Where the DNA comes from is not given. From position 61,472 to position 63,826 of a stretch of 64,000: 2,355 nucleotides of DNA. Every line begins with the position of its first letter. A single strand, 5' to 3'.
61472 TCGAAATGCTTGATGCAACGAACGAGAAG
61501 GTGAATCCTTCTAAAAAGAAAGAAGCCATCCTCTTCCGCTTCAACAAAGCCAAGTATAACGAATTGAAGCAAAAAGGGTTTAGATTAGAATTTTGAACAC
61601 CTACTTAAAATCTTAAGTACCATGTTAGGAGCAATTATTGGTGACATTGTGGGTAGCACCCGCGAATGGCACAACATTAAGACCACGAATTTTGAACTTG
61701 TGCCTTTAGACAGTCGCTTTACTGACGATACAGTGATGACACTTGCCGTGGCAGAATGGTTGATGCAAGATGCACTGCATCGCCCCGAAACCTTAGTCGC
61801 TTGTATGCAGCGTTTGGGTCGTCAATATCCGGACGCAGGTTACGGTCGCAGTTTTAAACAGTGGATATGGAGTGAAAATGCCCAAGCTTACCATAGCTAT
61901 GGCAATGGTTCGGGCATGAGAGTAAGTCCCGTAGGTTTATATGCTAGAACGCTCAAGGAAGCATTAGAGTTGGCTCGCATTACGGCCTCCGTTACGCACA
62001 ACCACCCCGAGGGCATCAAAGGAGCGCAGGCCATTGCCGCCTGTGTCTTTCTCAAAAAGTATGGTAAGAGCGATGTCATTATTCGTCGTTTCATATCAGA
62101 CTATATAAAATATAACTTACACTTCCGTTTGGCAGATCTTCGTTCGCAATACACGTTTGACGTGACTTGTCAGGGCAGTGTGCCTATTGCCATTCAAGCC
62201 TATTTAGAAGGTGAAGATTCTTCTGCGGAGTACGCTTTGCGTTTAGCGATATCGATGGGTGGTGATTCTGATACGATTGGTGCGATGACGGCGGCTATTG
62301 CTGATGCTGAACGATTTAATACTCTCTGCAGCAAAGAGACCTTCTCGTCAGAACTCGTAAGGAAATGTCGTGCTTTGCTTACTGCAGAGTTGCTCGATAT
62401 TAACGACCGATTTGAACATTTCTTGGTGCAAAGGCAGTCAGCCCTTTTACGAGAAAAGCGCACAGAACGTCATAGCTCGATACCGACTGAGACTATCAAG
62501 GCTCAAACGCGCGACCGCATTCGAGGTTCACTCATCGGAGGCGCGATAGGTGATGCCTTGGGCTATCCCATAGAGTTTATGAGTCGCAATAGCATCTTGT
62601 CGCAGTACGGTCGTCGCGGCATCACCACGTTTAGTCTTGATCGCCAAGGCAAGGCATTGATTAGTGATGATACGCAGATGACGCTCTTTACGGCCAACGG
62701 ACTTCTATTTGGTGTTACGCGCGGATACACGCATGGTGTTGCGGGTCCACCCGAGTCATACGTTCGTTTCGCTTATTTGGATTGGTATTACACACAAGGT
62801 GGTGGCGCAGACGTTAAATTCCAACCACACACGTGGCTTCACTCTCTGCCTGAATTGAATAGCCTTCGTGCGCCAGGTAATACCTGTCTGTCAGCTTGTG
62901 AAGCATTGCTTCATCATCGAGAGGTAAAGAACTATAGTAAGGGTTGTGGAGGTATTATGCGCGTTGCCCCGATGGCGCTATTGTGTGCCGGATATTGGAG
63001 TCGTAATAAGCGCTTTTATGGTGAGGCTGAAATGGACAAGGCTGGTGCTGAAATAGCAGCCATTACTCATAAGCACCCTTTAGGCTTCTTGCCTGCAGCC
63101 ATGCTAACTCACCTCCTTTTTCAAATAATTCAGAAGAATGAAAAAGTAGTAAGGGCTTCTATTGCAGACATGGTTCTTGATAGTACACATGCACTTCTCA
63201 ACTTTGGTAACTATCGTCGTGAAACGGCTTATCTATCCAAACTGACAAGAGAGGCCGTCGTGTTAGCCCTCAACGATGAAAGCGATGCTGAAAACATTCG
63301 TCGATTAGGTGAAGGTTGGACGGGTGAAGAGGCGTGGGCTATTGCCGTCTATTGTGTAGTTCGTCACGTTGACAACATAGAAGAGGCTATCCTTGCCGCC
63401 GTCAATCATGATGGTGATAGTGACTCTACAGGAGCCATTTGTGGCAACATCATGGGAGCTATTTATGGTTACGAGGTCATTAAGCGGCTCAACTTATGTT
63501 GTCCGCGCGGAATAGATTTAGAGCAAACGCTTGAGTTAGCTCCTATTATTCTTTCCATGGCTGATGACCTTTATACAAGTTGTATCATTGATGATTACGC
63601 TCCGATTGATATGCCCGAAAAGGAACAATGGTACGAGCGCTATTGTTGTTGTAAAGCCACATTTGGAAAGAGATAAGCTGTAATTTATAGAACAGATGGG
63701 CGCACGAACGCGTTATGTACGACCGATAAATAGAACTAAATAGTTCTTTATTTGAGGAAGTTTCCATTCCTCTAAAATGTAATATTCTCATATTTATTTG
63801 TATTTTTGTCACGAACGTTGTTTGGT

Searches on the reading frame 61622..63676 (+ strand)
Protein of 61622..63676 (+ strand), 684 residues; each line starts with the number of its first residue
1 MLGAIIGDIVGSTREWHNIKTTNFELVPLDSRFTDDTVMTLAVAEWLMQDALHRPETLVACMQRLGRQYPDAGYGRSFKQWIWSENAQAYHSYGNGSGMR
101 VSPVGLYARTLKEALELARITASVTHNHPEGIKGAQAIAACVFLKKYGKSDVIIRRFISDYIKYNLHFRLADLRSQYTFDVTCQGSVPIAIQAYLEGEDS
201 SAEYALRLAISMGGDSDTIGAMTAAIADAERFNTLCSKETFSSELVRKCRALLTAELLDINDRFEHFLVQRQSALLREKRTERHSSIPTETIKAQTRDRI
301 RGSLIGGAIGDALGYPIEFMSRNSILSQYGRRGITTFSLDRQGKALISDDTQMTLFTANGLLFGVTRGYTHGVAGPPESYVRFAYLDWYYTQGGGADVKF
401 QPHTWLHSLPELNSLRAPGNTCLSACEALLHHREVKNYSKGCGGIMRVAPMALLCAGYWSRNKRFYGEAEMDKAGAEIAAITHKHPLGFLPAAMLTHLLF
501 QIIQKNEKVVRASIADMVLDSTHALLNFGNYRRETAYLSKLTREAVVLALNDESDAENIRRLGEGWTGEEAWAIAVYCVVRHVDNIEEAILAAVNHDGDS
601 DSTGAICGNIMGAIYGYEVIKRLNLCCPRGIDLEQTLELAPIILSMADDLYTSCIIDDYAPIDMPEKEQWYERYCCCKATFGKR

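Call 84: search_protein_families(library=pfam, proteins=[window:61622-63676:+], max_evalue=0.00001)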
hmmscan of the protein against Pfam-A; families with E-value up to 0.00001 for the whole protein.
window:61622-63676:+ (684 aa): 1 family
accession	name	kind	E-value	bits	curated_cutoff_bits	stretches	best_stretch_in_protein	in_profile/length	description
PF03747.19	ADP_ribosyl_GH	-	2e-88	297.2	26.2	2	302-620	1-284/287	ADP-ribosylglycohydrolase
